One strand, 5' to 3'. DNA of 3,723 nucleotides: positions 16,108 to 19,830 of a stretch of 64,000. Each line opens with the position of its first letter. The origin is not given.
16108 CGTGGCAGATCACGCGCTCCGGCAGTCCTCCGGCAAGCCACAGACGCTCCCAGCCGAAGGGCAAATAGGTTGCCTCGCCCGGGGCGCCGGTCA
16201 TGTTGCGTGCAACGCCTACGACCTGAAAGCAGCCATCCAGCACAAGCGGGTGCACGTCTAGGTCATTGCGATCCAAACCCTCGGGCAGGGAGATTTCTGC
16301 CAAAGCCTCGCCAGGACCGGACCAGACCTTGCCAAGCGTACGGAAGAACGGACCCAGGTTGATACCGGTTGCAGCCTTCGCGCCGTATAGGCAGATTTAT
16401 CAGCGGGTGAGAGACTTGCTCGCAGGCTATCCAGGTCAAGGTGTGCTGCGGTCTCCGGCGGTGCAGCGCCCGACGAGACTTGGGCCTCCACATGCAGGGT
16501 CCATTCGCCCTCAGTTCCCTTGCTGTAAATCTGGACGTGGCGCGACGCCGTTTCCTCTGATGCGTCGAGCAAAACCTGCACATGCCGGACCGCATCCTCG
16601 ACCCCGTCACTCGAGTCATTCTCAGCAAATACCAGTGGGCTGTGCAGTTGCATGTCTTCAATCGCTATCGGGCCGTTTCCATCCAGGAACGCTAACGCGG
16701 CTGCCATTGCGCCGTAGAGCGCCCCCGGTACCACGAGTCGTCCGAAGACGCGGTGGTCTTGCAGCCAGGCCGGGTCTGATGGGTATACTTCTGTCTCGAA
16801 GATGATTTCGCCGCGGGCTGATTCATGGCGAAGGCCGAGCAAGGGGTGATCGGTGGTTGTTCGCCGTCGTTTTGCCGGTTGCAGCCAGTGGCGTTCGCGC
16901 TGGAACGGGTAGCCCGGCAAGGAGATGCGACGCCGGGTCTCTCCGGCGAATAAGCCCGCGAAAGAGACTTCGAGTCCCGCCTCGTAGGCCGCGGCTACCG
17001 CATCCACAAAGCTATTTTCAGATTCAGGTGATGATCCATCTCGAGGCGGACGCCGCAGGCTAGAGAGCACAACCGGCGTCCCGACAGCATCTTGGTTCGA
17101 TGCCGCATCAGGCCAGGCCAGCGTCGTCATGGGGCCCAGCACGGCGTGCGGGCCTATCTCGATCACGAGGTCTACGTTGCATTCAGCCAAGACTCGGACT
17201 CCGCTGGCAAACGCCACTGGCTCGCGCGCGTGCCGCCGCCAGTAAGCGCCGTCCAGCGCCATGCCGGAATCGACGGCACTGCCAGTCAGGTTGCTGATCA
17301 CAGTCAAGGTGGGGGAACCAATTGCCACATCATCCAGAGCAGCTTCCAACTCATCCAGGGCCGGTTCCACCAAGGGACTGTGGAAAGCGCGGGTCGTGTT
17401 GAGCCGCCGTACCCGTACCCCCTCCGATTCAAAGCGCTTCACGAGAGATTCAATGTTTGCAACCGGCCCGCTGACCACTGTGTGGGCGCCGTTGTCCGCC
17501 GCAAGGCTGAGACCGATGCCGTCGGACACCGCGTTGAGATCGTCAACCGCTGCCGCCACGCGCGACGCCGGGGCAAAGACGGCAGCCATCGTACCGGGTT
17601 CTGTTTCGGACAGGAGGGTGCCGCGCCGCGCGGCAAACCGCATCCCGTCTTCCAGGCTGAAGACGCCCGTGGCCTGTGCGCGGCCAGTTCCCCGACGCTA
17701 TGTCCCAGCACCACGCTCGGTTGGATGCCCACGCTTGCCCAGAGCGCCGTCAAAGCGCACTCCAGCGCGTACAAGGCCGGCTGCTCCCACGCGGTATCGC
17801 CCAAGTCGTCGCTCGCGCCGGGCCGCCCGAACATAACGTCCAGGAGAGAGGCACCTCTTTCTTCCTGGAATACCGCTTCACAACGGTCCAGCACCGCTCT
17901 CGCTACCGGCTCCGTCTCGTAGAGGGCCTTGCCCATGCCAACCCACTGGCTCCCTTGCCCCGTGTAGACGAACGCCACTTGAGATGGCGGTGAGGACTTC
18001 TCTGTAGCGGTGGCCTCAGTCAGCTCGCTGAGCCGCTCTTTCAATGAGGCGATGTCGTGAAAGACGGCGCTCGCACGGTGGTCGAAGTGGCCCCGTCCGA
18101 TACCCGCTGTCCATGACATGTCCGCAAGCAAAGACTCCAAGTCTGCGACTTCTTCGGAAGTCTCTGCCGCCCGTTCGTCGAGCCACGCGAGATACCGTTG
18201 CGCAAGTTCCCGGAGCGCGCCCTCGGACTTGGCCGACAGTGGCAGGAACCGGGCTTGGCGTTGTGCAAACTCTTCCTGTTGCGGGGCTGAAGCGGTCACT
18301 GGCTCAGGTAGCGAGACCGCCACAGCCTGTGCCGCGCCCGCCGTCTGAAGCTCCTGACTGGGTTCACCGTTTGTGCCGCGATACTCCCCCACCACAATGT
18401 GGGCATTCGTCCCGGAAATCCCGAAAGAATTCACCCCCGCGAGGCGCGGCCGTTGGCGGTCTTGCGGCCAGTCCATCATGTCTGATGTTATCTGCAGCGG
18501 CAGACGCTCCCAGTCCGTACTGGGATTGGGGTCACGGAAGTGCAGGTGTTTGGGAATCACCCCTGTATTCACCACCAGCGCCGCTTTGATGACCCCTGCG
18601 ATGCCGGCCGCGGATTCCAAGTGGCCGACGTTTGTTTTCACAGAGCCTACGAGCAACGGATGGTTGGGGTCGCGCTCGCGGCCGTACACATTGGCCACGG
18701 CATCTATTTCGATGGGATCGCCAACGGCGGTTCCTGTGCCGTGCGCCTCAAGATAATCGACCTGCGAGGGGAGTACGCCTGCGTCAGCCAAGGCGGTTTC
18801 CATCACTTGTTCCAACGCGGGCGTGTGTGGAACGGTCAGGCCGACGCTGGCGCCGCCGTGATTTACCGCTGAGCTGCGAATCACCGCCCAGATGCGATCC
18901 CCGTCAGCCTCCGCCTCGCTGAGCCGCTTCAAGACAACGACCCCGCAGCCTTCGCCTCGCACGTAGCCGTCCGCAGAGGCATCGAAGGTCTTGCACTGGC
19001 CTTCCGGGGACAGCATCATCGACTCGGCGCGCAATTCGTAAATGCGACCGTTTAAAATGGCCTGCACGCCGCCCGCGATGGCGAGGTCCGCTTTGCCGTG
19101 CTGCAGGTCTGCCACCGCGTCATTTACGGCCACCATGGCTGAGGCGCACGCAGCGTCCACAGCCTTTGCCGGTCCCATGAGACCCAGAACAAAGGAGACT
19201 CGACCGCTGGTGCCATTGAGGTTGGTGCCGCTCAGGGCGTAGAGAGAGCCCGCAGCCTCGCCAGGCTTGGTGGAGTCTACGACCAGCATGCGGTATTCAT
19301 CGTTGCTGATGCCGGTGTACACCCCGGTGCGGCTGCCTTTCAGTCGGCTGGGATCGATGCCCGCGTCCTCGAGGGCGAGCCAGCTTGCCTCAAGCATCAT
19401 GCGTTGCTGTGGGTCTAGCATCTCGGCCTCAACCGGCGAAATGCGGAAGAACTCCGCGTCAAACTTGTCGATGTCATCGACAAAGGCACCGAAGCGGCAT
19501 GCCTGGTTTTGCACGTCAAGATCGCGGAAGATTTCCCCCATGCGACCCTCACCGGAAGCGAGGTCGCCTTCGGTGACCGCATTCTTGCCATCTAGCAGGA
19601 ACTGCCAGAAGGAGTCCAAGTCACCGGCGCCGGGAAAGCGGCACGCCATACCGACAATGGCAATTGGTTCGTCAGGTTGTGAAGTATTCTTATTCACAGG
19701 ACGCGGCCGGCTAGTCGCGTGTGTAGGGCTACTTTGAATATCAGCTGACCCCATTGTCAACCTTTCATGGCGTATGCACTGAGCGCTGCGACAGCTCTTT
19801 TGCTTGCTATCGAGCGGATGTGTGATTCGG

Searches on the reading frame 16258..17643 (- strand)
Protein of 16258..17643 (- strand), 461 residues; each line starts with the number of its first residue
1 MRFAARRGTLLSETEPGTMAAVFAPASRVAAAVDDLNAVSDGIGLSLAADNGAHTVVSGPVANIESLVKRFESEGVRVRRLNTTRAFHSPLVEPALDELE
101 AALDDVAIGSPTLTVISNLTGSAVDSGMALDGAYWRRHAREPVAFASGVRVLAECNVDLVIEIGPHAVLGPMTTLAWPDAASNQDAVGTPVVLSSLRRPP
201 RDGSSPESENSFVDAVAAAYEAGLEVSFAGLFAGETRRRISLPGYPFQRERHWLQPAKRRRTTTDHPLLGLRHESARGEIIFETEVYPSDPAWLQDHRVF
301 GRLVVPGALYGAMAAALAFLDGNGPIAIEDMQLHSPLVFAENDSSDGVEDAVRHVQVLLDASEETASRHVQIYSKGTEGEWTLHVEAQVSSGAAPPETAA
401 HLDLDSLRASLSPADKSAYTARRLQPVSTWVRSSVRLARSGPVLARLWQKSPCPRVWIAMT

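Call 7: search_protein_families(library=pfam, proteins=[window:16258-17643:-], max_evalue=0.01)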
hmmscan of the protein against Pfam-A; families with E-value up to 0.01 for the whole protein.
window:16258-17643:- (461 aa): 2 families
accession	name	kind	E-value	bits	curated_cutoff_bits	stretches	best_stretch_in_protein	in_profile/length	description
PF00698.26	Acyl_transf_1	-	4.4e-21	76.1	32.7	1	4-170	114-272/319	Acyl transferase domain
PF21089.3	PKS_DH_N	-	1.5e-17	63.9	27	1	266-374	1-102/103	Polyketide synthase dehydratase domain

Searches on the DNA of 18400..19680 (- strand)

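Call 61: search_dna_similar(query=window:18400-19680:-, collection=ecoli_genomes, mode=distant, max_evalue=0.01, max_rows=10)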
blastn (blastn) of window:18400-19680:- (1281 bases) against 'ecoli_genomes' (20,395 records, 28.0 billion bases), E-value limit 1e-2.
No match.
